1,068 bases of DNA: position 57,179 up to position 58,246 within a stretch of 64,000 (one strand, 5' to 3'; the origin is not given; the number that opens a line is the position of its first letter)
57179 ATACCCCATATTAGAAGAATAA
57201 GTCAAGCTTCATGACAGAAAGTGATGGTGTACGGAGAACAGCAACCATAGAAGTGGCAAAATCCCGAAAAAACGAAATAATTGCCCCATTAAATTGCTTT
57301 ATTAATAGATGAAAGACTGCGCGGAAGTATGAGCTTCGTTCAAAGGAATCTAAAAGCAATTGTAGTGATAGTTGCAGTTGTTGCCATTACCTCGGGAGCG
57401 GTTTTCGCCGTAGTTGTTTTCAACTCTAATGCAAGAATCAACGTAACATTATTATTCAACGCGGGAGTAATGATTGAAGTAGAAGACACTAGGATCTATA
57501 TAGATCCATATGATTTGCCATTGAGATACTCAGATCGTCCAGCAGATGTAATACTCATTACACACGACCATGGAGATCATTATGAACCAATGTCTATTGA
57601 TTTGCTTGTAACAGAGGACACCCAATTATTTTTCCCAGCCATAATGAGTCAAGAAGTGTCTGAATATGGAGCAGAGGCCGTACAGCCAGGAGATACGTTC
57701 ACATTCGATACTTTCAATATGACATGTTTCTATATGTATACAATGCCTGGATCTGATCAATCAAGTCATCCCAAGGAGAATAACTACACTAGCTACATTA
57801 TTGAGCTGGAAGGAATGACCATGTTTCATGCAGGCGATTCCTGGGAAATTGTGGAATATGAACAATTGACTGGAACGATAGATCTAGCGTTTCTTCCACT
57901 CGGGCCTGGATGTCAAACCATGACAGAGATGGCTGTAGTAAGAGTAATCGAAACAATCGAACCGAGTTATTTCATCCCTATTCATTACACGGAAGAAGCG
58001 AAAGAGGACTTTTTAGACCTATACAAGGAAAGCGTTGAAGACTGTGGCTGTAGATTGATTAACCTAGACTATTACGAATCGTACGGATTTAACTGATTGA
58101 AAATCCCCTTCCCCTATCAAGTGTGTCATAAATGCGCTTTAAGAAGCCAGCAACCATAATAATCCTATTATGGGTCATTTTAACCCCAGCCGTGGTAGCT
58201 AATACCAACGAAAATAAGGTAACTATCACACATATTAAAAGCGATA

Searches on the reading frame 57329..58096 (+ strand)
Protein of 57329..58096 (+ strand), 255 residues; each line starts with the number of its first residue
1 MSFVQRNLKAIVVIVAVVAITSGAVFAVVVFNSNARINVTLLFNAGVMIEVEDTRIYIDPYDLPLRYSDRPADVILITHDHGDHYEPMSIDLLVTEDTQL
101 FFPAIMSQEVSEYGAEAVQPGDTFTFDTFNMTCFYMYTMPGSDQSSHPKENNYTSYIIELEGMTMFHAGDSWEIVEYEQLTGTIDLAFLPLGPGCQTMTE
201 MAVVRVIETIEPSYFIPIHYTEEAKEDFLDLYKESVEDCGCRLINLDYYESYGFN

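Call 3: search_protein_families(library=pfam, proteins=[window:57329-58096:+], max_evalue=0.1)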
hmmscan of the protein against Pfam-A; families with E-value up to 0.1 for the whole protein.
window:57329-58096:+ (255 aa): 2 families
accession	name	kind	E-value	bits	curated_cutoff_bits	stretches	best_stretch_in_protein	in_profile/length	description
PF13483.12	Lactamase_B_3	-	1.4e-18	67.8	24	1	41-219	4-160/160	Beta-lactamase superfamily domain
PF12706.13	Lactamase_B_2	-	6.1e-13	49.3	27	1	65-220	24-200/200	Beta-lactamase superfamily domain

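Call 4: search_protein_families(library=ncbifam, proteins=[window:57329-58096:+], max_evalue=0.1)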
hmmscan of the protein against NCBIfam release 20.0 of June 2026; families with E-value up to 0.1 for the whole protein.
window:57329-58096:+ (255 aa): 3 families
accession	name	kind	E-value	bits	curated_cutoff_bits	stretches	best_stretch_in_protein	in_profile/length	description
NF001911.0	PRK00685.1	equivalog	2.5e-17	63.1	144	1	39-221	3-195/228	metal-dependent hydrolase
NF008688.0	PRK11709.1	equivalog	1.8e-05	23.8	306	1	70-220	108-283/355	L-ascorbate 6-phosphate lactonase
TIGR04122.1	Xnuc_lig_assoc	equivalog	0.028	13.2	325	1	51-128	11-77/326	ligase-associated DNA damage response exonuclease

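Call 10: search_solved_structures(query=window:57329-58096:+, max_evalue=0.01, show_alignments=3)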
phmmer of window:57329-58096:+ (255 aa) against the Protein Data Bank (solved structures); distinct sequences matched with E-value up to 0.01: 7.
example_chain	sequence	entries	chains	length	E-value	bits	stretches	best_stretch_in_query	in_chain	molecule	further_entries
3kl7_A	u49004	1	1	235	1.6e-21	80.3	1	33-239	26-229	Putative metal-dependent hydrolase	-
3x2z_A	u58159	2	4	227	1.3e-14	57.6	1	38-250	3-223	UPF0173 metal-dependent hydrolase TM_1162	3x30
3x2y_A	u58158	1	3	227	2.7e-14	56.6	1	38-250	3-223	UPF0173 metal-dependent hydrolase TM_1162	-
3x2x_A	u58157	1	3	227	3.3e-13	53.1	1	38-250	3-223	UPF0173 metal-dependent hydrolase TM_1162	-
7e3v_A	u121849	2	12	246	3.3e-07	33.4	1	48-221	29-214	UPF0173 metal-dependent hydrolase C7P97_11315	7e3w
1vjn_A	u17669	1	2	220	1.2e-05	28.3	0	146-223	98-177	Zn-dependent hydrolase of metallo-beta-lactamase superfamily TM0207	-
3bv6_A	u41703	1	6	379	0.0016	21.3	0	150-221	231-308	Metal-dependent hydrolase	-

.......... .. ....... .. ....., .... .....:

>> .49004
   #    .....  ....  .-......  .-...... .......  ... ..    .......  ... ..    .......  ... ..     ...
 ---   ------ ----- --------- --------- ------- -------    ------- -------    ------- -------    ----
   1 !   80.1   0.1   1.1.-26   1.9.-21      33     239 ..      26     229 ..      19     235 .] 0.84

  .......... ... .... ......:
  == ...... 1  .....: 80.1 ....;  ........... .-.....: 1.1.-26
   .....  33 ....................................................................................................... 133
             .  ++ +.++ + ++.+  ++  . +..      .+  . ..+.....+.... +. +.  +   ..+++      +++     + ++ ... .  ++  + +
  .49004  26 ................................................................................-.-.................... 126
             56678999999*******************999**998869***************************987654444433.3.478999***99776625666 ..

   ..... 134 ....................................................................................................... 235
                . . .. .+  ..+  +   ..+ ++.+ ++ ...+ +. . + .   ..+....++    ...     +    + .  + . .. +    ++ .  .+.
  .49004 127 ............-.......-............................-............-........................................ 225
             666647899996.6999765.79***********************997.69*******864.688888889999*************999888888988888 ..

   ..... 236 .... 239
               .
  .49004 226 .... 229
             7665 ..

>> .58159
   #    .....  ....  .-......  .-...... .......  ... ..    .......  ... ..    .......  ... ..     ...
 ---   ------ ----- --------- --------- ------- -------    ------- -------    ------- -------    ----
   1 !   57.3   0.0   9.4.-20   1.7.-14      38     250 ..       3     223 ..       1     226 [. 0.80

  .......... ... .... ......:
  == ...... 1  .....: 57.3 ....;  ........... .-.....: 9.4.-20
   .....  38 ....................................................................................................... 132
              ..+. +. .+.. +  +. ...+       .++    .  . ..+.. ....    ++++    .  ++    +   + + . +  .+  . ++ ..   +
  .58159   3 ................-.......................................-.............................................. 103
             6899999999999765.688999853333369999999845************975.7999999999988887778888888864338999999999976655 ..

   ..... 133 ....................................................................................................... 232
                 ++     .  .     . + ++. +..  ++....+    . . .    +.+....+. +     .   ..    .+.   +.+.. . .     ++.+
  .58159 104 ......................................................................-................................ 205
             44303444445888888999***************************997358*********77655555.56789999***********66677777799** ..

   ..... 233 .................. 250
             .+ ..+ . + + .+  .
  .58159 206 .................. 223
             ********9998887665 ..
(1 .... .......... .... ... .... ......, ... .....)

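Call 22: find_homologous_proteins(query=window:57329-58096:+, max_evalue=0.00001)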
Query window:57329-58096:+ (255 aa): 901 proteins with E <= 0.00001 among 1237 candidates; the best 120 are listed.
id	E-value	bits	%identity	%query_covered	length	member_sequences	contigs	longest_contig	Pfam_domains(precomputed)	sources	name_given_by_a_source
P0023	3.5e-168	575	100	100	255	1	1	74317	PF12706.14,PF13483.13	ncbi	ncbi:MAG: MBL fold metallo-hydrolase [Promethearchaeota archaeon]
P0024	5.6e-148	509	88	100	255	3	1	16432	PF12706.14,PF13483.13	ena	-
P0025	1.8e-134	465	80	100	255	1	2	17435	PF12706.14,PF13483.13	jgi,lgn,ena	-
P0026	1.6e-123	429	73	100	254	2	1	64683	PF12706.14,PF13483.13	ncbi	ncbi:MAG: MBL fold metallo-hydrolase [Candidatus Hodarchaeota archaeon]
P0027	4.8e-122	424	75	93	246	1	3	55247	PF12706.14,PF13483.13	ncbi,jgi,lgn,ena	-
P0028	4.0e-121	421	74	93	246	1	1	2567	PF12706.14,PF13483.13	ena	-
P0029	2.6e-120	419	72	100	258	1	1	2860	PF12706.14,PF13483.13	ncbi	ncbi:MAG: MBL fold metallo-hydrolase [Candidatus Hermodarchaeota archaeon]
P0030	4.4e-120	418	72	100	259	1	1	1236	PF12706.14,PF13483.13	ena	-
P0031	3.4e-117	408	70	100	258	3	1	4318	PF12706.14,PF13483.13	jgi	jgi:L-ascorbate metabolism protein UlaG (beta-lactamase superfamily)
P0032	1.3e-116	407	69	100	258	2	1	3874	PF12706.14,PF13483.13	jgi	jgi:L-ascorbate metabolism protein UlaG (beta-lactamase superfamily)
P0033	7.2e-116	404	69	100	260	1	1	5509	PF12706.14,PF13483.13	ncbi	ncbi:MAG: MBL fold metallo-hydrolase [Candidatus Hodarchaeota archaeon]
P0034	1.9e-115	403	69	100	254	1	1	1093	PF12706.14,PF13483.13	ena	-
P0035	3.9e-115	402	71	100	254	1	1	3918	PF12706.14,PF13483.13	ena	-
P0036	7.8e-114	397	72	94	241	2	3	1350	PF12706.14,PF13483.13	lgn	-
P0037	6.6e-111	388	67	100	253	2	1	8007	PF12706.14,PF13483.13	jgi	jgi:L-ascorbate metabolism protein UlaG (beta-lactamase superfamily)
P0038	2.8e-110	386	66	100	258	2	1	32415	PF12706.14,PF13483.13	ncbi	ncbi:MAG: MBL fold metallo-hydrolase [Candidatus Heimdallarchaeota archaeon]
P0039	9.8e-110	384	68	97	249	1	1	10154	PF12706.14,PF13483.13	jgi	jgi:L-ascorbate metabolism protein UlaG (beta-lactamase superfamily)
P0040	2.6e-107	376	66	100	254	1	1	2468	PF12706.14,PF13483.13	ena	-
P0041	3.0e-107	376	66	100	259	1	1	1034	PF12706.14,PF13483.13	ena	-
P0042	3.1e-107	376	69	94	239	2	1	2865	PF12706.14,PF13483.13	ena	-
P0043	1.8e-106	373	67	100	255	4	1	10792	PF12706.14,PF13483.13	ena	-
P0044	1.2e-105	371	65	100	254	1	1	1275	PF12706.14,PF13483.13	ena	-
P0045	3.4e-105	369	65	100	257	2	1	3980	PF12706.14,PF13483.13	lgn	-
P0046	9.5e-105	368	65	100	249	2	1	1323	PF12706.14,PF13483.13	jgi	jgi:L-ascorbate metabolism protein UlaG (beta-lactamase superfamily)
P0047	1.5e-104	367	64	99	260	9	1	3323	PF12706.14,PF13483.13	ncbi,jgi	ncbi:MAG: MBL fold metallo-hydrolase [Candidatus Hodarchaeales archaeon]|jgi:L-ascorbate metabolism 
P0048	1.6e-104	367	65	100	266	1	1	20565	PF12706.14,PF13483.13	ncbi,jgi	ncbi:MAG: MBL fold metallo-hydrolase [Candidatus Hodarchaeales archaeon]|jgi:L-ascorbate metabolism 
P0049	2.9e-104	366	64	100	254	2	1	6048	PF12706.14,PF13483.13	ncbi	-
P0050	1.8e-103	364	64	100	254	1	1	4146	PF12706.14,PF13483.13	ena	-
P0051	3.2e-103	363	67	96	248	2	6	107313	PF12706.14,PF13483.13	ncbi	ncbi:MAG: MBL fold metallo-hydrolase [Candidatus Hodarchaeales archaeon]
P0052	3.2e-103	363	63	100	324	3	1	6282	PF12706.14,PF13483.13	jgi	jgi:L-ascorbate metabolism protein UlaG (beta-lactamase superfamily)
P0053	1.9e-102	360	64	100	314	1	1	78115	PF12706.14,PF13483.13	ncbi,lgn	ncbi:MAG: MBL fold metallo-hydrolase [Candidatus Thorarchaeota archaeon]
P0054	4.4e-101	356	65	91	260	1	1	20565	PF12706.14,PF13483.13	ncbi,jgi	ncbi:MAG: MBL fold metallo-hydrolase [Candidatus Hodarchaeales archaeon]|jgi:L-ascorbate metabolism 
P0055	1.6e-100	354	60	100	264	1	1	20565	PF12706.14,PF13483.13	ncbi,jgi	ncbi:MAG: MBL fold metallo-hydrolase [Candidatus Hodarchaeales archaeon]|jgi:L-ascorbate metabolism 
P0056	2.0e-100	354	68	91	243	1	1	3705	PF12706.14,PF13483.13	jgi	jgi:L-ascorbate metabolism protein UlaG (beta-lactamase superfamily)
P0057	5.1e-100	352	62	100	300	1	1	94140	PF12706.14,PF13483.13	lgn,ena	-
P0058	7.7e-100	352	61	100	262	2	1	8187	PF12706.14,PF13483.13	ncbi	ncbi:MAG: MBL fold metallo-hydrolase [Candidatus Odinarchaeota archaeon]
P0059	1.3e-99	351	69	87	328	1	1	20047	PF12706.14,PF13483.13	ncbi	-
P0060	3.8e-99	349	63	100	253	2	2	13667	PF12706.14,PF13483.13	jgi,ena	-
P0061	9.0e-99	348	63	97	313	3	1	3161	PF12706.14,PF13483.13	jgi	jgi:L-ascorbate metabolism protein UlaG (beta-lactamase superfamily)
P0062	2.5e-98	347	61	100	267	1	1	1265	PF12706.14,PF13483.13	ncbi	-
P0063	6.7e-98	345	60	100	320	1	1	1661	PF12706.14,PF13483.13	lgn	-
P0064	7.1e-98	345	67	88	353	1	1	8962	PF12706.14,PF13483.13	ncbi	ncbi:MAG: MBL fold metallo-hydrolase [Promethearchaeota archaeon]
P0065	7.6e-98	345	60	100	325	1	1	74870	PF12706.14,PF13483.13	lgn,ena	-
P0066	3.1e-97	343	61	100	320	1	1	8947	PF12706.14,PF13483.13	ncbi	ncbi:MAG: MBL fold metallo-hydrolase [Candidatus Hodarchaeota archaeon]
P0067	7.8e-97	342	59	98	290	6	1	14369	PF12706.14,PF13483.13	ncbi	ncbi:MAG: MBL fold metallo-hydrolase [Candidatus Hodarchaeales archaeon]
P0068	5.4e-96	339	63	100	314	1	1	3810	PF12706.14,PF13483.13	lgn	-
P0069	7.0e-96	339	62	99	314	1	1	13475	PF12706.14,PF13483.13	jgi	jgi:L-ascorbate metabolism protein UlaG (beta-lactamase superfamily)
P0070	2.2e-95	337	61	100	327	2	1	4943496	PF12706.14,PF13483.13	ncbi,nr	ncbi:MAG: MBL fold metallo-hydrolase [Candidatus Heimdallarchaeota archaeon]|nr:MAG: MBL fold metall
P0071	7.6e-95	335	58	100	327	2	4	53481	PF12706.14,PF13483.13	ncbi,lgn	ncbi:MAG: MBL fold metallo-hydrolase [Promethearchaeota archaeon]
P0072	2.1e-93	331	65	87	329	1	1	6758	PF12706.14,PF13483.13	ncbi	ncbi:MAG: MBL fold metallo-hydrolase [Candidatus Hodarchaeota archaeon]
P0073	3.0e-91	323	58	96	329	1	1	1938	PF12706.14,PF13483.13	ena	-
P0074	2.8e-88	314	55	99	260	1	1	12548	PF12706.14,PF13483.13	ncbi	-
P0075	3.4e-88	313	57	95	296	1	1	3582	PF12706.14,PF13483.13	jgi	jgi:L-ascorbate metabolism protein UlaG (beta-lactamase superfamily)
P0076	2.4e-84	301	64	82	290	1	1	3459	PF12706.14,PF13483.13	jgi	jgi:hypothetical protein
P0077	7.5e-82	293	57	88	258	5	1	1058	PF12706.14,PF13483.13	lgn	-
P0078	1.1e-81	292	56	89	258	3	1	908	PF12706.14,PF13483.13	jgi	-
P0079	1.2e-81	292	56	87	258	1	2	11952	PF12706.14,PF13483.13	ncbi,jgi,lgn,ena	-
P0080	4.3e-81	290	51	100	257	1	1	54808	PF12706.14,PF13483.13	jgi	jgi:L-ascorbate metabolism protein UlaG (beta-lactamase superfamily)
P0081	9.1e-81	289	55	86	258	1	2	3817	PF12706.14,PF13483.13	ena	-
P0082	9.8e-81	289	55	87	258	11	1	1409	PF12706.14,PF13483.13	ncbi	-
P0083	1.4e-80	289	63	82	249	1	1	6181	PF12706.14,PF13483.13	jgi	jgi:L-ascorbate metabolism protein UlaG (beta-lactamase superfamily)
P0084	7.2e-80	286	54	94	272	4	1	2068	PF12706.14,PF13483.13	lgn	-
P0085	1.1e-77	279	53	85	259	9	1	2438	PF12706.14,PF13483.13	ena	-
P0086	1.7e-77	278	51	99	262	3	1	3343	PF12706.14,PF13483.13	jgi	jgi:L-ascorbate metabolism protein UlaG (beta-lactamase superfamily)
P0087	2.9e-77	278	51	100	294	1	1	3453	PF12706.14,PF13483.13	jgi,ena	-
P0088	2.9e-76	274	62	78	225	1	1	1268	PF12706.14,PF13483.13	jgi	-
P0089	4.1e-76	274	53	89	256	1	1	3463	PF12706.14,PF13483.13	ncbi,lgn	ncbi:MAG: MBL fold metallo-hydrolase [Candidatus Thorarchaeota archaeon]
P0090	6.7e-76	273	52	100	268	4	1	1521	PF12706.14,PF13483.13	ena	-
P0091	1.6e-75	272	53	89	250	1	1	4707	PF12706.14,PF13483.13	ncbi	-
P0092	1.7e-75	272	48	100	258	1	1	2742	PF12706.14,PF13483.13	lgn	-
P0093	2.1e-75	272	56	89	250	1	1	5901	PF12706.14,PF13483.13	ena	-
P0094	3.1e-75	271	50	98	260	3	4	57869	PF12706.14,PF13483.13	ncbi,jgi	ncbi:MAG: MBL fold metallo-hydrolase [Candidatus Thorarchaeota archaeon]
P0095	3.2e-75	271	51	100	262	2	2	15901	PF12706.14,PF13483.13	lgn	-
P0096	5.6e-75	270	54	88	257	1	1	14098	PF12706.14,PF13483.13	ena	-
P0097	1.1e-74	269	51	98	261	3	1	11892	PF12706.14,PF13483.13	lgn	-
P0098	1.1e-74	269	49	100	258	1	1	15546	PF12706.14,PF13483.13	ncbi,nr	ncbi:MAG: MBL fold metallo-hydrolase [Candidatus Heimdallarchaeota archaeon]|nr:MBL fold metallo-hyd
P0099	1.2e-74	269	55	94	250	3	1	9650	PF12706.14,PF13483.13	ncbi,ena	-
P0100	1.4e-74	269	51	96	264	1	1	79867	PF12706.14,PF13483.13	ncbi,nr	ncbi:MAG: MBL fold metallo-hydrolase [Candidatus Bathyarchaeota archaeon]|nr:MBL fold metallo-hydrol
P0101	1.7e-74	269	55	87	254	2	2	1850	PF12706.14,PF13483.13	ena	-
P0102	2.0e-74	268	50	99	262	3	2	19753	PF12706.14,PF13483.13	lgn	-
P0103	2.8e-74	268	51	97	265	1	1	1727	PF12706.14,PF13483.13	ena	-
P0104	2.8e-74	268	53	89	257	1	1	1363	PF12706.14,PF13483.13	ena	-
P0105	5.7e-74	267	49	99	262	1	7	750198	PF12706.14,PF13483.13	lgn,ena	-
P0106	6.8e-74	267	55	89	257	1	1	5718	PF12706.14,PF13483.13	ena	-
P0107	8.2e-74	266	50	98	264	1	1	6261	PF12706.14,PF13483.13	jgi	-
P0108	9.4e-74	266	50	100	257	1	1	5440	PF12706.14,PF13483.13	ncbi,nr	ncbi:MAG: MBL fold metallo-hydrolase [Asgard group archaeon]|nr:MBL fold metallo-hydrolase [Asgard g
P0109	1.2e-73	266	51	90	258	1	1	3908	PF12706.14,PF13483.13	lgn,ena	-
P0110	1.6e-73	265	54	88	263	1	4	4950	PF12706.14,PF13483.13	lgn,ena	-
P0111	1.9e-73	265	51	89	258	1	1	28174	PF12706.14,PF13483.13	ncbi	-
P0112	2.5e-73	265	50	96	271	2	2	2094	PF12706.14,PF13483.13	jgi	jgi:L-ascorbate metabolism protein UlaG (beta-lactamase superfamily)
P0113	2.6e-73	265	51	89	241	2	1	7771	PF12706.14,PF13483.13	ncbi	-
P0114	3.4e-73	264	50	100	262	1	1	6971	PF12706.14,PF13483.13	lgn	-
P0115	3.9e-73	264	49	100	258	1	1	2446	PF12706.14,PF13483.13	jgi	-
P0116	4.7e-73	264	50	97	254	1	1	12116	PF12706.14,PF13483.13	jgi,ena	-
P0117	6.2e-73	263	53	87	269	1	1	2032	PF12706.14,PF13483.13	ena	-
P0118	7.0e-73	263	52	100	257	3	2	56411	PF12706.14,PF13483.13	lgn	-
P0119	7.7e-73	263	49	98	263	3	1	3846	PF12706.14,PF13483.13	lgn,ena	-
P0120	9.8e-73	263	52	98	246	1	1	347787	PF12706.14,PF13483.13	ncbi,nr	ncbi:MAG: MBL fold metallo-hydrolase [Candidatus Heimdallarchaeota archaeon]|nr:MBL fold metallo-hyd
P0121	1.1e-72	263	51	96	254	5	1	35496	PF12706.14,PF13483.13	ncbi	ncbi:MAG: MBL fold metallo-hydrolase [Candidatus Heimdallarchaeota archaeon]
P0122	1.4e-72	262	48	100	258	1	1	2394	PF12706.14,PF13483.13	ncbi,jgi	ncbi:MAG: MBL fold metallo-hydrolase [Candidatus Heimdallarchaeaceae archaeon]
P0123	2.2e-72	262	50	100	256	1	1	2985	PF12706.14,PF13483.13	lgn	-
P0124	2.5e-72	262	52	91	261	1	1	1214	PF12706.14,PF13483.13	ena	-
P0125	3.5e-72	261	55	89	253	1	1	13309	PF12706.14,PF13483.13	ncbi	-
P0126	3.7e-72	261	52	89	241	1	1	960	PF12706.14,PF13483.13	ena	-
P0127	4.0e-72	261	50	100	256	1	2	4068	PF12706.14,PF13483.13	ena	-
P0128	4.3e-72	261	50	100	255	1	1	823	PF12706.14,PF13483.13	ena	-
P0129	4.8e-72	261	48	98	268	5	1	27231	PF12706.14,PF13483.13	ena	-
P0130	4.9e-72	261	49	96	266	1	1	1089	PF12706.14,PF13483.13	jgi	jgi:L-ascorbate metabolism protein UlaG (beta-lactamase superfamily)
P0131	5.7e-72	260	51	94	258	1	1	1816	PF12706.14,PF13483.13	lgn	-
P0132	6.1e-72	260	49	99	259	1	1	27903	PF12706.14,PF13483.13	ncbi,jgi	-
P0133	7.2e-72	260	50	100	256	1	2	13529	PF12706.14,PF13483.13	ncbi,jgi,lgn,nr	ncbi:MAG: MBL fold metallo-hydrolase [Candidatus Heimdallarchaeota archaeon]|nr:MAG: MBL fold metall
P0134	1.0e-71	260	48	100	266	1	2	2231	PF12706.14,PF13483.13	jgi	jgi:L-ascorbate metabolism protein UlaG (beta-lactamase superfamily)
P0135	1.0e-71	260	48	100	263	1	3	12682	PF12706.14,PF13483.13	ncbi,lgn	ncbi:MAG: MBL fold metallo-hydrolase [Candidatus Thorarchaeota archaeon]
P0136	1.2e-71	259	48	99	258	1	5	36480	PF12706.14,PF13483.13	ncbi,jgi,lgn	-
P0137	1.5e-71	259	50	98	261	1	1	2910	PF12706.14,PF13483.13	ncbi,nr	ncbi:MAG: MBL fold metallo-hydrolase [Candidatus Bathyarchaeota archaeon]|nr:MBL fold metallo-hydrol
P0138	1.6e-71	259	55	86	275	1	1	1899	PF12706.14,PF13483.13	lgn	-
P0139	1.6e-71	259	51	98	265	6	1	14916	PF12706.14,PF13483.13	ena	-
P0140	1.6e-71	259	51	96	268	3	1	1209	PF12706.14,PF13483.13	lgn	-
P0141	1.7e-71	259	49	99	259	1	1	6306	PF12706.14,PF13483.13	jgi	jgi:L-ascorbate metabolism protein UlaG (beta-lactamase superfamily)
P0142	2.0e-71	259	49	99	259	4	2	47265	PF12706.14,PF13483.13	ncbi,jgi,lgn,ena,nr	ncbi:MAG: hypothetical protein C4K48_09335 [Candidatus Thorarchaeota archaeon]|nr:MAG: hypothetical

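Call 32: search_protein_families(library=ncbifam, proteins=[P0053, P0070], max_evalue=0.1)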
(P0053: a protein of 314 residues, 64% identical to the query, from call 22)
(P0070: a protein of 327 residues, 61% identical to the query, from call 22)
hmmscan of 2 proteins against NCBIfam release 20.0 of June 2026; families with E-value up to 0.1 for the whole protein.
P0053 (314 aa): 6 families
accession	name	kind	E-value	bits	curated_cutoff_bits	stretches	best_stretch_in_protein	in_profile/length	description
NF001911.0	PRK00685.1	equivalog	5.4e-16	58.8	144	1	43-222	6-195/228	metal-dependent hydrolase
NF008688.0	PRK11709.1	equivalog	1.8e-05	23.8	306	1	72-221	109-283/355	L-ascorbate 6-phosphate lactonase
NF045529.2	Heimdall-CTERM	domain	0.0014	18.9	24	1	288-312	1-25/26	Heimdall-CTERM domain-containing surface protein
TIGR04281.1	peripla_PGF_1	equivalog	0.0098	15.1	325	1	250-308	269-329/330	PGF-CTERM-anchored ABC transporter substrate-binding protein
TIGR04216.1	halo_surf_glyco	exception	0.011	14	400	1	256-301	726-777/784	HVO_2072 family ArtA-dependent S-layer glycoprotein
TIGR04122.1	Xnuc_lig_assoc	equivalog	0.098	11.5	325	0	53-144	12-92/326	ligase-associated DNA damage response exonuclease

P0070 (327 aa): 6 families
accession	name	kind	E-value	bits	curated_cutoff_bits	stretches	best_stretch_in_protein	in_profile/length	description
NF001911.0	PRK00685.1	equivalog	8.4e-13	48.3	144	1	49-232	2-195/228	metal-dependent hydrolase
NF008688.0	PRK11709.1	equivalog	3.4e-05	22.9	306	1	83-231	110-283/355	L-ascorbate 6-phosphate lactonase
NF045529.2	Heimdall-CTERM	domain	4.6e-05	23.6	24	1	298-323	1-26/26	Heimdall-CTERM domain-containing surface protein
TIGR04281.1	peripla_PGF_1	equivalog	0.032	13.4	325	1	275-314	284-322/330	PGF-CTERM-anchored ABC transporter substrate-binding protein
NF000801.0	PRK00055.1-3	equivalog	0.059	12.4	252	0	84-96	55-67/307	ribonuclease Z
TIGR02651.1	RNase_Z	equivalog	0.067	12.2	292.95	0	84-96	53-65/302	ribonuclease Z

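Call 54: find_encoding_contigs(protein=P0025, flank=8000, max_places=2)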
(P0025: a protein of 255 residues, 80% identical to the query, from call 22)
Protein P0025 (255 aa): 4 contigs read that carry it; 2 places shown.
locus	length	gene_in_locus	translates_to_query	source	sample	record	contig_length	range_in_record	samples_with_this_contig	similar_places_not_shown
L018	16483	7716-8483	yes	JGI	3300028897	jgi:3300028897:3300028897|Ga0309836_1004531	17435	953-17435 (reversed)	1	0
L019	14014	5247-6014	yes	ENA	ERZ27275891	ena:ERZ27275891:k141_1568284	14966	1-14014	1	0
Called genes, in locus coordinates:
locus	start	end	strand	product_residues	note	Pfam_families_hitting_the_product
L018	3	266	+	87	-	?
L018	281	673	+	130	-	PF16906:Ribosomal_L26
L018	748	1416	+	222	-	PF00900:Ribosomal_S4e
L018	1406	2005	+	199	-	PF00281:Ribosomal_L5, PF00673:Ribosomal_L5_C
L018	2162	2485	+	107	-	PF25133:TYW2_N_2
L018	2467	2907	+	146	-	PF02475:TRM5-TYW2_MTfase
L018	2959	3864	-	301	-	-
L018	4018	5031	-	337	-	PF19641:DUF6144 (faint)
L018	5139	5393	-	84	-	-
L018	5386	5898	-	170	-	PF12867:DinB_2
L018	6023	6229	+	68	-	-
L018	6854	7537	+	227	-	-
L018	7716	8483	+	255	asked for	PF12706:Lactamase_B_2, PF13483:Lactamase_B_3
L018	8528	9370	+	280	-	PF13483:Lactamase_B_3, PF12706:Lactamase_B_2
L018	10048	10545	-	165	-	PF13639:zf-RING_2 (weak)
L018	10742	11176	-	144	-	-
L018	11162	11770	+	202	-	PF06197:DUF998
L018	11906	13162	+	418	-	PF00155:Aminotran_1_2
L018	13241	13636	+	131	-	PF06803:DUF1232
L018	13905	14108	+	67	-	PF00903:Glyoxalase, PF12681:Glyoxalase_2 (weak)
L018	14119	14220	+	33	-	-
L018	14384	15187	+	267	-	PF00005:ABC_tran, PF13304:AAA_21 (faint)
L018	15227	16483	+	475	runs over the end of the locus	-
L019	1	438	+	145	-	?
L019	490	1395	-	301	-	-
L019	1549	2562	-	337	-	PF19641:DUF6144 (faint)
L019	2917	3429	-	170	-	PF12867:DinB_2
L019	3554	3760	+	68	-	-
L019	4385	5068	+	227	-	-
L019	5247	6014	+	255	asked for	PF12706:Lactamase_B_2, PF13483:Lactamase_B_3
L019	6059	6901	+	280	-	PF13483:Lactamase_B_3, PF12706:Lactamase_B_2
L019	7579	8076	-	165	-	PF13639:zf-RING_2 (weak)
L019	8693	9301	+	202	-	PF06197:DUF998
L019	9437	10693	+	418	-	PF00155:Aminotran_1_2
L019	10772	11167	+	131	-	PF06803:DUF1232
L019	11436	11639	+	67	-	PF00903:Glyoxalase, PF12681:Glyoxalase_2 (weak)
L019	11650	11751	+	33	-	-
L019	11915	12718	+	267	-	PF00005:ABC_tran, PF13304:AAA_21 (faint)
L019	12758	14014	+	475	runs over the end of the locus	-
